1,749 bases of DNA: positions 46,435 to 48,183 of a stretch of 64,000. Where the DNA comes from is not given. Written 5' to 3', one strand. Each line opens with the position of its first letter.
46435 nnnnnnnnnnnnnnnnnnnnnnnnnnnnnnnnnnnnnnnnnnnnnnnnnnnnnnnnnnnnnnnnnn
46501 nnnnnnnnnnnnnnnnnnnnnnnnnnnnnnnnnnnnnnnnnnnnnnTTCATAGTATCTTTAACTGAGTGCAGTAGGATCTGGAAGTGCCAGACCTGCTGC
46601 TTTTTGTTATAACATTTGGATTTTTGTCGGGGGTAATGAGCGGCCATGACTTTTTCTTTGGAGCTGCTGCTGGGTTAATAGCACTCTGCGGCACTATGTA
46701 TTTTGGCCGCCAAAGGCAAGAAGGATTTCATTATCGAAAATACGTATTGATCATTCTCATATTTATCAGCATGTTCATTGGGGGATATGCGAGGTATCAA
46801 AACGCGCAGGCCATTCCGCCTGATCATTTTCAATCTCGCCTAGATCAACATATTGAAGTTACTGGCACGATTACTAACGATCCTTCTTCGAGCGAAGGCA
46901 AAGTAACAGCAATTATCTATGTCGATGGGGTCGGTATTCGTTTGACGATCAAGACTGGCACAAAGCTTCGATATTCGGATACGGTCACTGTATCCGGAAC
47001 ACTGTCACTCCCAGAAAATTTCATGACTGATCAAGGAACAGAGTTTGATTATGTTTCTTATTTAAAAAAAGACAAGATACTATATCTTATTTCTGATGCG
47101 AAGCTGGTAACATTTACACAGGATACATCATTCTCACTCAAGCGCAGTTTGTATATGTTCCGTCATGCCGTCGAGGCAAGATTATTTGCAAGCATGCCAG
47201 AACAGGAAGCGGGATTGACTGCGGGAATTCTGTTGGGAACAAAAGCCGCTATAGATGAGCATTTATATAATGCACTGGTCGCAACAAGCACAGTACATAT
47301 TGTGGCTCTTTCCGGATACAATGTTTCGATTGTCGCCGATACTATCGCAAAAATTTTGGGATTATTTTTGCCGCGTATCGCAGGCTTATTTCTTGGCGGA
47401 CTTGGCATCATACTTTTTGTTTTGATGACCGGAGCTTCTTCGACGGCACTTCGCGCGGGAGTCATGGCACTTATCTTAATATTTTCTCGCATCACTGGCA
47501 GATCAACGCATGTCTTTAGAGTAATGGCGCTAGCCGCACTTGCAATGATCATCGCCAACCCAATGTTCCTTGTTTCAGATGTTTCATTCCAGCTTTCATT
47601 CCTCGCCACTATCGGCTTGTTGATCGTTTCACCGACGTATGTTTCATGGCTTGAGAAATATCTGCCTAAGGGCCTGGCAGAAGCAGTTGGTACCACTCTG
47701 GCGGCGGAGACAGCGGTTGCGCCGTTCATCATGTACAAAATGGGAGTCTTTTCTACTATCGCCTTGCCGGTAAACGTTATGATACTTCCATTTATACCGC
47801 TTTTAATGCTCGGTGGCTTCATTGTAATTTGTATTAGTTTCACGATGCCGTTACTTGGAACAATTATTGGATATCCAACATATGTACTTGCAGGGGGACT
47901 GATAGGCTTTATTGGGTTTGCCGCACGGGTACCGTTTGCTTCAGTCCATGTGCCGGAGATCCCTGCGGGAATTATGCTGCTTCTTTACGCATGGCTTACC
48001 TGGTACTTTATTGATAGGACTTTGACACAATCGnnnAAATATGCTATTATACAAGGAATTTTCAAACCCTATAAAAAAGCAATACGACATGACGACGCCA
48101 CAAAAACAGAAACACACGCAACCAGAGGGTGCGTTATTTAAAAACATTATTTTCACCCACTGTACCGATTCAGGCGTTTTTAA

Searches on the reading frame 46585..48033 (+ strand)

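Call 79: search_protein_families(library=pfam, proteins=[window:46585-48033:+], max_evalue=0.00001)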
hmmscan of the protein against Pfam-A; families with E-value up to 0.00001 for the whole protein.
window:46585-48033:+ (483 aa): 2 families
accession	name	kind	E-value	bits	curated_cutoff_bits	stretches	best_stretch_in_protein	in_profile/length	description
PF03772.21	Competence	-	1.1e-40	140.2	23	1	215-476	1-265/270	Competence protein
PF13567.11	DUF4131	-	1.7e-12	47.8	31.6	1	24-166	8-154/165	Domain of unknown function (DUF4131)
